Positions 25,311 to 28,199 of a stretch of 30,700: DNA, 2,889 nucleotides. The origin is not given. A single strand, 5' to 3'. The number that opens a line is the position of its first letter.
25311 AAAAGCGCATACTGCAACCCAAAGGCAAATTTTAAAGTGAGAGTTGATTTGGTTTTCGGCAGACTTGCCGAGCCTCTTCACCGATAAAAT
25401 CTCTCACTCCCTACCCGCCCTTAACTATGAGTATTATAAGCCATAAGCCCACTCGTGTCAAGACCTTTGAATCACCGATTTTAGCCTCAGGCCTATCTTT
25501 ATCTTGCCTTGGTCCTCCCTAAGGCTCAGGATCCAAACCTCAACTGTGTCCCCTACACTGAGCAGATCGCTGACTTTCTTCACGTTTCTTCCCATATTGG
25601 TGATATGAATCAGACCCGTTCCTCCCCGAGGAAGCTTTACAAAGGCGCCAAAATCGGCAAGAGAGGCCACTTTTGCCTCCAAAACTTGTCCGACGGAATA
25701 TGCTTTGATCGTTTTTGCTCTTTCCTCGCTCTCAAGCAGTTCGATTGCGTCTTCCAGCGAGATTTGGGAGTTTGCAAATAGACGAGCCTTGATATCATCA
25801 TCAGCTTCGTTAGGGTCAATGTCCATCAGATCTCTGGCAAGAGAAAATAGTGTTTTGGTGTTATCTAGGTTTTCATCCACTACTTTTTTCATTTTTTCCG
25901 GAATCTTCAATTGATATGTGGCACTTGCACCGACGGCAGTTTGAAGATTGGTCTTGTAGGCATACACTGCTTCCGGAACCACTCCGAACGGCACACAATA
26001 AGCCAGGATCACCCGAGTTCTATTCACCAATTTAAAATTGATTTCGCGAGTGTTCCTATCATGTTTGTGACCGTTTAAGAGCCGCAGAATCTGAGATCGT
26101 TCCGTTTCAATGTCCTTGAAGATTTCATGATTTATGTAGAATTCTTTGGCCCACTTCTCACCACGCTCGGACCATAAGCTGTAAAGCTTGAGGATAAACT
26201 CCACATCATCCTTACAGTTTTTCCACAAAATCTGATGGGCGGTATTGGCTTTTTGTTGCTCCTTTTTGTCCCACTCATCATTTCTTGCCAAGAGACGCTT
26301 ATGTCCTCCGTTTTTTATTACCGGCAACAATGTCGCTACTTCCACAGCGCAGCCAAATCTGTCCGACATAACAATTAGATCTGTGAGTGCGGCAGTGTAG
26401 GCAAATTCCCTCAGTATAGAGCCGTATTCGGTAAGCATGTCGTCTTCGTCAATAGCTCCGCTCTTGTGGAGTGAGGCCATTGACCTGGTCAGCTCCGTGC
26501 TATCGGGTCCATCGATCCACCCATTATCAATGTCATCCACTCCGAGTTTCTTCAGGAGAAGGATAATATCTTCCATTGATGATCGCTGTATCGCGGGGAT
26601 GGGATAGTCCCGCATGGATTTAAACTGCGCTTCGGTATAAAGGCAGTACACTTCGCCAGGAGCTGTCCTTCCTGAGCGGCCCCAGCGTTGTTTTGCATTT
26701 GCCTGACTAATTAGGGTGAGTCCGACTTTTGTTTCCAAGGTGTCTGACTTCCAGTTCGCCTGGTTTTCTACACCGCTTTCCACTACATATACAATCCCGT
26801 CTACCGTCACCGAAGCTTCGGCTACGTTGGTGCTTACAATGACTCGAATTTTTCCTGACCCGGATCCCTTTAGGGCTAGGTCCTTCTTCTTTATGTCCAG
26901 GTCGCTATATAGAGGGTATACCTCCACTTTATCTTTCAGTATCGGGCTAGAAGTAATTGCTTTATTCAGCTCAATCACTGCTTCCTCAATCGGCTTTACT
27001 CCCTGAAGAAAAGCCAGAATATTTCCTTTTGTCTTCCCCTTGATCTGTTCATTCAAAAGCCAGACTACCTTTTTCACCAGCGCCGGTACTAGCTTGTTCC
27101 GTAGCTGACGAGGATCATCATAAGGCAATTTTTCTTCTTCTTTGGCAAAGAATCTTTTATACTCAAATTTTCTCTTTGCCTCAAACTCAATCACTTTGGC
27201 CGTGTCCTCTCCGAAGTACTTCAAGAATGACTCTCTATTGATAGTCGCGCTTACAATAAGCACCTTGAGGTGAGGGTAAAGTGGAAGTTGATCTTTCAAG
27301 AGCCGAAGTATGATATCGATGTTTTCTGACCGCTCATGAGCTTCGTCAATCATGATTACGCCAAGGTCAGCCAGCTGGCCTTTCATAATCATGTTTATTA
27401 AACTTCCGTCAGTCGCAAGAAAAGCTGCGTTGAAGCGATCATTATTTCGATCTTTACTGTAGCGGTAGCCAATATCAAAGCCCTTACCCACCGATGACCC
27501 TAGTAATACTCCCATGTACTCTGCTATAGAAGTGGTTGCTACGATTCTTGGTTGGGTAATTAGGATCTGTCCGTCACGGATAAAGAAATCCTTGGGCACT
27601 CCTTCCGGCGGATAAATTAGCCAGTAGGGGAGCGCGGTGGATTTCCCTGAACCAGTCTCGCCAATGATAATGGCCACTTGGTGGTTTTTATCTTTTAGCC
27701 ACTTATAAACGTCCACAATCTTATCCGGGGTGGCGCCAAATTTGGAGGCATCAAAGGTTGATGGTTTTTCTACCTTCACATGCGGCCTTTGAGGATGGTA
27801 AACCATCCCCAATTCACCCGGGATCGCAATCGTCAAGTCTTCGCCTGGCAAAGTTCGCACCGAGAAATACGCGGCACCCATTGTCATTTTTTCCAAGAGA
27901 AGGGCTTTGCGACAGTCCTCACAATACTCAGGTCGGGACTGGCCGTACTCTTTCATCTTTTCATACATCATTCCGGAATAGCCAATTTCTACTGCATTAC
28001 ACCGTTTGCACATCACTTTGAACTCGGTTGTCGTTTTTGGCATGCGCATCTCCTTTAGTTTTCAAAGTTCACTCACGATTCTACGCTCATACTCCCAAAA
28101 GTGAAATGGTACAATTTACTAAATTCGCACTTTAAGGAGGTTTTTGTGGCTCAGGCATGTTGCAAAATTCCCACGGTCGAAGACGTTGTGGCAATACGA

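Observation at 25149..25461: Perfect-consensus promoter at the helicase stop drives a ~275-nt, densely structured, terminator-bounded RNA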

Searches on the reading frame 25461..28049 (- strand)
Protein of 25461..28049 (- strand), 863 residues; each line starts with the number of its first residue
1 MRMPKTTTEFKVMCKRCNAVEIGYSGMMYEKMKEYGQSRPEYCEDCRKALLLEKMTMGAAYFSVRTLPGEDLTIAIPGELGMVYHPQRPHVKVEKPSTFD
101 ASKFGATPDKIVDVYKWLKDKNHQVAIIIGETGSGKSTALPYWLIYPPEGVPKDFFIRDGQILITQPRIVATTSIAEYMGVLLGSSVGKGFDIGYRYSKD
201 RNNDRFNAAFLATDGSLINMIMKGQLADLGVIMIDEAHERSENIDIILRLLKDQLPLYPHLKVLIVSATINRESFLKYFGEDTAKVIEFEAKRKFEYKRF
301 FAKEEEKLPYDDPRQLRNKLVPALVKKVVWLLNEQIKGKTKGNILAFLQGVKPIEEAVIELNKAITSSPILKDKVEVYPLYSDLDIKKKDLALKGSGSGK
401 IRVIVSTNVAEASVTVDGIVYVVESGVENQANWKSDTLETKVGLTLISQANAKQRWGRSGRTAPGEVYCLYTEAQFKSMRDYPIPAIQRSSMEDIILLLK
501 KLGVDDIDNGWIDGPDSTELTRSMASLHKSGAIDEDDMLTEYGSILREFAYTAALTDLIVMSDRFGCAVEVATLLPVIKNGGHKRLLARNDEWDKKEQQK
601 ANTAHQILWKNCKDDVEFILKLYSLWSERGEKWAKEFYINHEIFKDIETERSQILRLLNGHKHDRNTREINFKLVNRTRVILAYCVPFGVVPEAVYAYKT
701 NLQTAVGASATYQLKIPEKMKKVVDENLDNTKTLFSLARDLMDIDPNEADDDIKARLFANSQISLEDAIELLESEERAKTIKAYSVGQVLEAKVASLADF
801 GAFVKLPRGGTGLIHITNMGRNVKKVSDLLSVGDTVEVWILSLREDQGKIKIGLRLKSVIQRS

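Call 13: search_protein_families(library=pfam, proteins=[window:25461-28049:-])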
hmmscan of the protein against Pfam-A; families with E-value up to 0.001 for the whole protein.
window:25461-28049:- (863 aa): 3 families
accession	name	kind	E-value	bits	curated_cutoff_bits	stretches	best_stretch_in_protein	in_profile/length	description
PF00575.29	S1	-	1.8e-11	44.7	22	1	786-854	4-73/74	S1 RNA binding domain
PF00271.37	Helicase_C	-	6.4e-10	39.7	23.5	1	332-462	6-109/110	Helicase conserved C-terminal domain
PF00270.35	DEAD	-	3.8e-08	33.7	26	1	125-273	16-163/167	DEAD/DEAH box helicase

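Call 25: find_related_loci(query=window:25461-28049:-, collection=genome_contigs, flank=1500)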
Query window:25461-28049:- (863 aa) in genome_contigs; peptide patterns used: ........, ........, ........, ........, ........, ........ (x = any residue, [..] = any of these).
140 stretches matched a pattern; 3 encode a relative of the query (tblastn E <= 1e-3); 3 distinct loci.
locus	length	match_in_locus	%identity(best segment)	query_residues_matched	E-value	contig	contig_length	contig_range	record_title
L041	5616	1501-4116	80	3-863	0e+0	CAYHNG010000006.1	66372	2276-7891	MAG TPA_asm: uncultured Pseudomonadales bacterium isolate ERP119705_co13_615 genome assembly, contig: NODE_484_length_66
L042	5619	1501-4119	79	2-863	0e+0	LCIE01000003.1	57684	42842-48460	MAG: Candidatus Collierbacteria bacterium GW2011_GWC2_44_18 UW41_C0003, whole genome shotgun sequence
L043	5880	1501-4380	68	3-863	0e+0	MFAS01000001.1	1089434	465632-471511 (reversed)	MAG: Candidatus Collierbacteria bacterium RIFOXYD2_FULL_45_13 RIFOXYD2_FULL_OP11_Collierbacteria_45_13, whole genome sho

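Call 40: search_protein_families(library=padloc, proteins=[window:25461-28049:-], max_evalue=0.01)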
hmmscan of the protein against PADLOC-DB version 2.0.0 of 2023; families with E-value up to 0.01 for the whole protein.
window:25461-28049:- (863 aa): 3 families
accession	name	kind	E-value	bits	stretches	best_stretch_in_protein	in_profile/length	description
PDLC00938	Cas3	-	1.4e-05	22.5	1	230-417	126-295/358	CRISPR-associated helicase Cas3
PDLC01252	Cas3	-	0.00023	18.7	1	230-418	114-265/324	CAS-I; effector_G3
PDLC00303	PtuA1|PtuA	-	0.008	13.3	0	119-140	7-29/386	AAA ATPase domain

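Call 41: search_protein_families(library=ncbifam, proteins=[window:25461-28049:-], max_evalue=0.01)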
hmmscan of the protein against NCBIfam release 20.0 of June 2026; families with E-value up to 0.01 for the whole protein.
window:25461-28049:- (863 aa): 29 families (the best 25 are shown)
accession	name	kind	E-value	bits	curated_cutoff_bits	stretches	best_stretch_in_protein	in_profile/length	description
TIGR01967.1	DEAH_box_HrpA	equivalog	5.5e-68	229.7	722.75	1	122-631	81-558/1284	ATP-dependent RNA helicase HrpA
NF008662.0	PRK11664.1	equivalog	3.1e-59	201.1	1053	1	123-606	21-474/813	ATP-dependent helicase HrpB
TIGR01970.1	DEAH_box_HrpB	equivalog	7.3e-59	199.9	546.15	1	122-601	16-470/825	ATP-dependent helicase HrpB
NF008348.1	PRK11131.1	equivalog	8.2e-59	198.9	1400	1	121-578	81-515/1287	ATP-dependent RNA helicase HrpA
NF005973.0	PRK08059.1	equivalog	3.8e-16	59.3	148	1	782-856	3-78/123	S1 domain-containing post-transcriptional regulator GSP13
NF006363.0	PRK08582.1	equivalog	1.2e-15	57.9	171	1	785-855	4-74/140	S1 domain-containing RNA-binding protein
NF000907.0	PRK00087.1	equivalog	2.2e-15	55.9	624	1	770-855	462-547/671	bifunctional 4-hydroxy-3-methylbut-2-enyl diphosphate reductase/30S ribosomal protein S1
NF004952.0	PRK06299.1-2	equivalog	2.9e-15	55.6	524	1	772-855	204-287/580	30S ribosomal protein S1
NF040579.1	S1_dom_CvfD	subfamily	3.3e-15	56.3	117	1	784-857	1-75/113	CvfD/Ygs/GSP13 family RNA-binding post-transcriptional regulator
NF005208.0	PRK06676.1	equivalog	1.1e-14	54.2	368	1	769-855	176-262/391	30S ribosomal protein S1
NF008805.1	PRK11824.1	equivalog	4.1e-14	51.9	471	1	750-853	581-679/683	polyribonucleotide nucleotidyltransferase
NF004953.0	PRK06299.1-3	equivalog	1.5e-13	49.9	720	1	782-855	294-369/580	30S ribosomal protein S1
TIGR03591.1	polynuc_phos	equivalog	2.9e-13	49.1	525.05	1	718-853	560-685/689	polyribonucleotide nucleotidyltransferase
NF004954.0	PRK06299.1-4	equivalog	7.4e-13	47.5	727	1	762-855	167-260/560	30S ribosomal protein S1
NF010379.0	PRK13806.1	equivalog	1.8e-12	46.7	648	1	772-859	188-278/491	30S ribosomal protein S1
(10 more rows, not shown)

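Call 45: find_homologous_proteins(query=window:25461-28049:-, max_evalue=1e-50)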
Query window:25461-28049:- (863 aa): 742 proteins with E <= 1e-50 among 8000 candidates; the best 120 are listed.
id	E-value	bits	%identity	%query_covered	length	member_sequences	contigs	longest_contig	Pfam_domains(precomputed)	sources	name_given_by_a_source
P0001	0.0e+0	1943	100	100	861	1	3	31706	PF00270.36,PF00575.30,PF00271.38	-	-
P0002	0.0e+0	1564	79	100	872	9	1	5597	PF00270.36,PF00575.30,PF00271.38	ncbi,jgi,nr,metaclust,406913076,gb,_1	ncbi:MAG: hypothetical protein ACD_61C00305G0001 [uncultured bacterium]|nr:MAG: hypothetical protein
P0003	0.0e+0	1491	74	97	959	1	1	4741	PF00270.36,PF00575.30,PF00271.38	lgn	-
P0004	0.0e+0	1363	69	96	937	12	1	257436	PF00270.36,PF00575.30,PF00271.38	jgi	-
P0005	0.0e+0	1307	64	99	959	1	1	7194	PF00270.36,PF00575.30,PF23459.2,PF00271.38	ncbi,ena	-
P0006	0.0e+0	1292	64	98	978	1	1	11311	PF00270.36,PF00575.30,PF00271.38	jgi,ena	-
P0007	0.0e+0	1235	62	99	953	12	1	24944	PF00270.36,PF00575.30,PF23459.2,PF00271.38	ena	-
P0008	0.0e+0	1221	67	89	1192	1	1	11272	PF00270.36,PF00575.30,PF00271.38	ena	-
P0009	0.0e+0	1209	64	92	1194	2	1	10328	PF00270.36,PF00575.30,PF00271.38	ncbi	ncbi:MAG TPA: S1 RNA-binding domain-containing protein [Patescibacteria group bacterium]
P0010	0.0e+0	1198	63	96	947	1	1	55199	PF00270.36,PF00575.30,PF23459.2,PF00271.38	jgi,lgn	-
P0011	0.0e+0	1191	63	96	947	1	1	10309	PF00270.36,PF00575.30,PF00271.38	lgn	-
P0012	0.0e+0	1176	60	99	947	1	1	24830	PF00270.36,PF00575.30,PF23459.2,PF00271.38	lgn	-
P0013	0.0e+0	1154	61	92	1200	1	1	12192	PF00270.36,PF00575.30,PF00271.38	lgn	-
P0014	0.0e+0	1148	58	97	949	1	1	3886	PF00270.36,PF00575.30,PF00271.38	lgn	-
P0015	0.0e+0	1147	57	99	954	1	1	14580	PF00270.36,PF00575.30,PF23459.2,PF00271.38,PF21710.4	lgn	-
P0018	0.0e+0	1100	57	98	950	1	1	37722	PF00270.36,PF00575.30,PF00271.38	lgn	-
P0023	0.0e+0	1054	60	88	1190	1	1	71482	PF00270.36,PF00575.30,PF00271.38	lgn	-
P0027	0.0e+0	1042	54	98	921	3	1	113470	PF00270.36,PF00271.38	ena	-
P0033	5.5e-276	936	52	92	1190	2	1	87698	PF00270.36,PF00575.30,PF00271.38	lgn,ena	-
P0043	3.2e-198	679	45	81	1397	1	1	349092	PF00270.36,PF00575.30,PF23459.2,PF00271.38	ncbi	-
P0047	3.3e-195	669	47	72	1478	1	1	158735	PF00270.36,PF00575.30,PF23459.2,PF00271.38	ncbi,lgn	-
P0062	3.7e-189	649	48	73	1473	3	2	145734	PF00270.36,PF00013.36,PF00271.38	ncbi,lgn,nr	ncbi:MAG: hypothetical protein D9V45_01835 [Chloroflexi bacterium]|nr:MAG: hypothetical protein D9V4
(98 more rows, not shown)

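Call 46: find_encoding_contigs(protein=P0004, flank=3000, max_places=1)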
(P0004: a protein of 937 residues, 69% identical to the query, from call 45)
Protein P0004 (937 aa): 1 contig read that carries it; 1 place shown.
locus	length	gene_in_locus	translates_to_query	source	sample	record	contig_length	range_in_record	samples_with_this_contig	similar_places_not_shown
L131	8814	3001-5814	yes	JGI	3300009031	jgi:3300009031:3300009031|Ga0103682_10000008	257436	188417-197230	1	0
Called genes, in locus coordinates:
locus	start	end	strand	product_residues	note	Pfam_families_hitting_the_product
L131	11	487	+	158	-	-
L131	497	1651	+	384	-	-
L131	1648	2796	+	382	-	-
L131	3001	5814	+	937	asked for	PF00270:DEAD, PF00271:Helicase_C, PF00575:S1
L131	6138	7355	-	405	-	PF13529:Peptidase_C39_2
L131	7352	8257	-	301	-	PF18075:FtsX_ECD, PF02687:FtsX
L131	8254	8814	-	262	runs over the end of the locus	PF00005:ABC_tran, PF13304:AAA_21 (faint)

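Call 47: find_encoding_contigs(protein=P0007, flank=3000, max_places=1)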
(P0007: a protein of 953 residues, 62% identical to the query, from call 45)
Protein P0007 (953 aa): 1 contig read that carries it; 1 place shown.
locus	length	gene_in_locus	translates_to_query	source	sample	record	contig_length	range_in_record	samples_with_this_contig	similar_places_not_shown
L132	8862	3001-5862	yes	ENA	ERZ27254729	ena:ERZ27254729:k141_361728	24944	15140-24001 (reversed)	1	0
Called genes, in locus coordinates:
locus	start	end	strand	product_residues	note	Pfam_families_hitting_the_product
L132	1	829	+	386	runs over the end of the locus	-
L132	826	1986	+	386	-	-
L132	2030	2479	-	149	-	-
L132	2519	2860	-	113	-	-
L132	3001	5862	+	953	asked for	PF00270:DEAD, PF00271:Helicase_C (weak), PF00575:S1, PF23459:S1_RRP5, PF00575:S1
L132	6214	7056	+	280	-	PF00535:Glycos_transf_2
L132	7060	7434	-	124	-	PF19588:SxtJ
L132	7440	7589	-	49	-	PF19451:DUF5989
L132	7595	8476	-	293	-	PF02543:Carbam_trans_N (faint), PF16861:Carbam_trans_C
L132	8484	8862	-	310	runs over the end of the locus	PF02543:Carbam_trans_N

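Call 48: find_encoding_contigs(protein=P0010, flank=3000, max_places=1)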
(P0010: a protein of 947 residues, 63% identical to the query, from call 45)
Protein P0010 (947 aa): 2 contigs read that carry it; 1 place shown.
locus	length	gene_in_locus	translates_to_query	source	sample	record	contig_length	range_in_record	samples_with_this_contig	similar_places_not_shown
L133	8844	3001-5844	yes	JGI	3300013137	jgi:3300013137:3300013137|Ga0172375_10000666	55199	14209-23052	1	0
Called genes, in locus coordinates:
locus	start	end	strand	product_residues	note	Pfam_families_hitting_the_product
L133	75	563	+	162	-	-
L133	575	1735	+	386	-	-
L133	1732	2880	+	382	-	-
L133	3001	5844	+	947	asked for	PF00270:DEAD (weak), PF00271:Helicase_C (weak), PF00575:S1, PF23459:S1_RRP5 (faint), PF00575:S1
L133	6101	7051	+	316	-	-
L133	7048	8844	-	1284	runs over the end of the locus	-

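Call 49: find_encoding_contigs(protein=P0015, flank=3000, max_places=1)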
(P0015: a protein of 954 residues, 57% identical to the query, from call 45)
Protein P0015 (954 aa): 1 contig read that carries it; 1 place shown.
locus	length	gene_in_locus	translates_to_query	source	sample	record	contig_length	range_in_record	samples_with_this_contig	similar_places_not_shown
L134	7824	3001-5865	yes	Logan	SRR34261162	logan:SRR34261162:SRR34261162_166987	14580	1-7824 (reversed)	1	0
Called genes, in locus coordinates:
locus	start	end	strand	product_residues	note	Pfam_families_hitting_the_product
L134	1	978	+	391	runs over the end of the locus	-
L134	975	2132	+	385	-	-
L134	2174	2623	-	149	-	-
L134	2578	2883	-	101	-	-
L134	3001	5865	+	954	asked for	PF00270:DEAD, PF00271:Helicase_C, PF00575:S1, PF21710:Spt6_S1 (weak), PF23459:S1_RRP5 (faint), PF00575:S1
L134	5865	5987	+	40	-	-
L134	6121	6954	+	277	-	PF00535:Glycos_transf_2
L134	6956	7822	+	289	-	?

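Call 50: find_encoding_contigs(protein=P0018, flank=3000, max_places=1)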
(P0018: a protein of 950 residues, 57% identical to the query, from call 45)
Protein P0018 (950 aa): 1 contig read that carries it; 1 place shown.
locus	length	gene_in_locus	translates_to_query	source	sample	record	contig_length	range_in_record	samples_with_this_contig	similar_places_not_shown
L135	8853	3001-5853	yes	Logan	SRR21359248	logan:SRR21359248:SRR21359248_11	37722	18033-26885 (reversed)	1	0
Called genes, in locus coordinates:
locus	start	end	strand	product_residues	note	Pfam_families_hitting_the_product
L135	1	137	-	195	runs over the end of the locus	-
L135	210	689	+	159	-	-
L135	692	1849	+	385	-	-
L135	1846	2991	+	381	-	-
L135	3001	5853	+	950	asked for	PF00270:DEAD, PF00271:Helicase_C (weak), PF00575:S1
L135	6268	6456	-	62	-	-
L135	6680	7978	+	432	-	PF06500:FrsA-like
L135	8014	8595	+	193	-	PF02525:Flavodoxin_2, PF03358:FMN_red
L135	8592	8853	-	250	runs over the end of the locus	PF02900:LigB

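Call 51: find_encoding_contigs(protein=P0023, flank=3000, max_places=1)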
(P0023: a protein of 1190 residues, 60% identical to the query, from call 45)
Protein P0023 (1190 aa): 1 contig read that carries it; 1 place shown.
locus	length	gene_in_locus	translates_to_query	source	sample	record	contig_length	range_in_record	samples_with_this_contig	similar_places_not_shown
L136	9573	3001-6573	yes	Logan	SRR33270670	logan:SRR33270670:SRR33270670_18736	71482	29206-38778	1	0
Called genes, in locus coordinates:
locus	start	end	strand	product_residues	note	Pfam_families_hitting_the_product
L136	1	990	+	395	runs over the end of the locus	-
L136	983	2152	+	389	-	-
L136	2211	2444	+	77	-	-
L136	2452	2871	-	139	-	-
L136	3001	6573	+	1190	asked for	PF00270:DEAD (weak), PF00271:Helicase_C, PF00575:S1 (weak)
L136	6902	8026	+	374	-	-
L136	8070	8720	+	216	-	PF00293:NUDIX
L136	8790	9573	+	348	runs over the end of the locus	PF01926:MMR_HSR1, PF02421:FeoB_N, PF06071:YchF-GTPase_C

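Call 52: find_encoding_contigs(protein=P0027, flank=3000, max_places=1)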
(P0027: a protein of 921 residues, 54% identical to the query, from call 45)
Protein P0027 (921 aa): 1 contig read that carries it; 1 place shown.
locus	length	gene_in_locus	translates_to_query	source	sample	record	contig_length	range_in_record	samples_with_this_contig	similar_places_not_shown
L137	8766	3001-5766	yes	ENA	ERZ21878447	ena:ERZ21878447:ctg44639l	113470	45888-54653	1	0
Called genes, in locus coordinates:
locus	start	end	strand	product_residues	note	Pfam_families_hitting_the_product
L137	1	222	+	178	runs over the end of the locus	-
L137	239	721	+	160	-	-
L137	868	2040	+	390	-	-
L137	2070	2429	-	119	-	-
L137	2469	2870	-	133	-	-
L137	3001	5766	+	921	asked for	PF00270:DEAD, PF00271:Helicase_C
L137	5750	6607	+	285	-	PF23459:S1_RRP5 (faint), PF00575:S1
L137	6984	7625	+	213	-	-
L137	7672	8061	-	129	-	-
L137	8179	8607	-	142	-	-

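Call 53: find_encoding_contigs(protein=P0033, flank=3000, max_places=1)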
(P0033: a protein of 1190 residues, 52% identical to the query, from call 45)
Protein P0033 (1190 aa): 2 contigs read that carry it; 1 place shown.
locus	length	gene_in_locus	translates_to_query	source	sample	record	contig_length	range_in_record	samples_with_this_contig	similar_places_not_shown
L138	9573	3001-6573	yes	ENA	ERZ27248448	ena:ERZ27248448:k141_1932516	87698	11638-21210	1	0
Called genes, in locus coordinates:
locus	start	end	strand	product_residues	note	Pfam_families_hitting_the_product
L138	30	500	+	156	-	-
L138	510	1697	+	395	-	-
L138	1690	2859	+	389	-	-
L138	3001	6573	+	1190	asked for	PF00270:DEAD (weak), PF00271:Helicase_C (weak), PF00575:S1 (weak)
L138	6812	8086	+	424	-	-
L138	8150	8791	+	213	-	PF00293:NUDIX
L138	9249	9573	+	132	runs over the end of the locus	-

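Call 54: find_encoding_contigs(protein=P0012, flank=3000, max_places=1)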
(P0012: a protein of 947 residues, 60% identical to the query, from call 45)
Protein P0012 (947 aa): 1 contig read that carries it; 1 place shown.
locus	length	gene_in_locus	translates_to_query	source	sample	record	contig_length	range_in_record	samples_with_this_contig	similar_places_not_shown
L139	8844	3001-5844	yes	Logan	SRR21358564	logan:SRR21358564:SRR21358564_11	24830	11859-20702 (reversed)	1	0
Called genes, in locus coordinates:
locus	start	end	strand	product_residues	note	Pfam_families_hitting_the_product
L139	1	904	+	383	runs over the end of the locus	-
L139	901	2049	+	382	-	-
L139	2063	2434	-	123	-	-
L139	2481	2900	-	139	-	-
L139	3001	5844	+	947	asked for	PF00270:DEAD, PF00271:Helicase_C (weak), PF00575:S1, PF23459:S1_RRP5 (faint), PF00575:S1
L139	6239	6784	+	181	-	-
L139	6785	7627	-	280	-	-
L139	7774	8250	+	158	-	PF00293:NUDIX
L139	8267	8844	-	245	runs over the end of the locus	PF00106:adh_short, PF08659:KR, PF23441:SDR, PF13561:adh_short_C2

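Call 55: find_encoding_contigs(protein=P0043, flank=4000, max_places=1)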
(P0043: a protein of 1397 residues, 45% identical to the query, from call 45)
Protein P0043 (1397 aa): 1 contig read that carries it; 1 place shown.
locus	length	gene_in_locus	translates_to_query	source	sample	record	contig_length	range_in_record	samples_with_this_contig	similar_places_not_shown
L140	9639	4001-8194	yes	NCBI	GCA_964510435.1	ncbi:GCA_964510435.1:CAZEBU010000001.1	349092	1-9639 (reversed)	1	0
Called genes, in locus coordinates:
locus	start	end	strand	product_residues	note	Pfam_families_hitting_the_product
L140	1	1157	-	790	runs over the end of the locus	-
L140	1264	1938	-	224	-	-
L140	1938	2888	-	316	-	-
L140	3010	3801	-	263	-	-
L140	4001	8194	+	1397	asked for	PF00270:DEAD (weak), PF00271:Helicase_C, PF00575:S1, PF23459:S1_RRP5 (faint), PF00575:S1 (weak)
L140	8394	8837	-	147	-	-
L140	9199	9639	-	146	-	?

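Call 99: search_protein_families(library=pfam, proteins=[L131:11-484:+, L133:75-560:+, L132:2519-2860:-, L132:2030-2479:-, L139:2481-2900:-, L139:2063-2434:-, L137:2469-2870:-, L137:2070-2429:-, L136:2452-2871:-, L134:2578-2883:-], max_evalue=0.1)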
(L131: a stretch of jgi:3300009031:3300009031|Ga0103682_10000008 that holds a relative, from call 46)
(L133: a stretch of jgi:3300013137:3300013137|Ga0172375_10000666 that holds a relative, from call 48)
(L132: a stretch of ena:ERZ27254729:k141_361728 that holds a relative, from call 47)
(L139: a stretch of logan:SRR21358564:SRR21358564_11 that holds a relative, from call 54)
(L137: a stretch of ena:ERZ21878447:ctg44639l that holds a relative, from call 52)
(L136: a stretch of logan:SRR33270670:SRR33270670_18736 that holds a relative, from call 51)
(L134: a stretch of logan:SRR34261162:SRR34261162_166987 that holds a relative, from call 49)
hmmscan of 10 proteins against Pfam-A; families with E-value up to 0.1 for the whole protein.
L131:11-484:+ (158 aa): 0 families

L133:75-560:+ (162 aa): 0 families

L132:2519-2860:- (113 aa): 0 families

L132:2030-2479:- (149 aa): 0 families

L139:2481-2900:- (139 aa): 0 families

L139:2063-2434:- (123 aa): 0 families

L137:2469-2870:- (133 aa): 0 families

L137:2070-2429:- (119 aa): 0 families

L136:2452-2871:- (139 aa): 7 families
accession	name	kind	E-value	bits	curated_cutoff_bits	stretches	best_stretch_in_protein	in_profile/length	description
PF07471.18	Phage_Nu1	-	3.9e-05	23.8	30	1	40-84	50-94/164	Phage DNA packaging protein Nu1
PF16229.10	DUF4888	-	0.021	15.2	25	0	7-45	43-81/141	Domain of unknown function (DUF4888)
PF17042.10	NBD_C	-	0.026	15.4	28.3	1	19-87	6-70/168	Nucleotide-binding C-terminal domain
PF15444.11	TMEM247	-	0.04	14.4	27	1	24-76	79-133/206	Transmembrane protein 247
PF02601.20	Exonuc_VII_L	-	0.074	13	35.9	1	13-88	149-223/315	Exonuclease VII, large subunit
PF07851.19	TMEM120A-B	-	0.078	12.7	29.8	1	17-103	22-99/324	TMEM120A/B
PF09827.14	CRISPR_Cas2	-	0.081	13.6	23.8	0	55-88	37-70/74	CRISPR associated protein Cas2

L134:2578-2883:- (101 aa): 2 families
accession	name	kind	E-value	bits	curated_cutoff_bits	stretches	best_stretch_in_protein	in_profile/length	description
PF25784.1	BigA_N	-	0.025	15.2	24.5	1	27-97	4-71/80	BigA and YdbA N-terminal beta barrel domain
PF00379.29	Chitin_bind_4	-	0.037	14.8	25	1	50-100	2-49/66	Insect cuticle protein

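Call 121: find_encoding_contigs(protein=P0047, flank=3500, max_places=1)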
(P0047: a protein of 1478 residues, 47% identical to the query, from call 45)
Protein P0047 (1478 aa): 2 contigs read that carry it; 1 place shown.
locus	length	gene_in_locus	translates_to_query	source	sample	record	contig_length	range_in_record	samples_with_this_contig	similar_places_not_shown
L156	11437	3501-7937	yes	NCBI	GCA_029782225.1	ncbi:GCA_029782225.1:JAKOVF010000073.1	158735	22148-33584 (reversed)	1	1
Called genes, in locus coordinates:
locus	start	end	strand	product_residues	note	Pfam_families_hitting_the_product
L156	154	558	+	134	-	-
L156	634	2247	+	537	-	PF14567:SUKH_5, PF09346:SMI1_KNR4, PF14568:SUKH_6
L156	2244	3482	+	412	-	-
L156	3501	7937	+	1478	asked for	PF00270:DEAD (weak), PF00271:Helicase_C, PF23459:S1_RRP5 (faint), PF00575:S1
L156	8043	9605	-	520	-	PF00069:Pkinase (weak)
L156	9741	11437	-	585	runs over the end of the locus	-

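Call 122: find_encoding_contigs(protein=P0062, flank=3500, max_places=1)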
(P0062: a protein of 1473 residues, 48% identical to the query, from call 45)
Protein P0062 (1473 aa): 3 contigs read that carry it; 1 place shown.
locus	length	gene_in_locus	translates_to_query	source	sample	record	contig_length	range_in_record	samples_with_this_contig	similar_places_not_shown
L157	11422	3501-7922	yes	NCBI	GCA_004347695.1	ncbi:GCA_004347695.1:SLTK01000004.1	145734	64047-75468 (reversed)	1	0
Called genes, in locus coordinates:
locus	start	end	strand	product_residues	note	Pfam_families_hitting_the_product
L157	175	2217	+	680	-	PF11876:TsiV (weak)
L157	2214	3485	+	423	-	-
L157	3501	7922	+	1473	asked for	PF00270:DEAD, PF00271:Helicase_C, PF00013:KH_1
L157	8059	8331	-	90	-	-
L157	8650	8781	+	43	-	PF12728:HTH_17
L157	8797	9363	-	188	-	-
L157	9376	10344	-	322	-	PF01464:SLT (faint)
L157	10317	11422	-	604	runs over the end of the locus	-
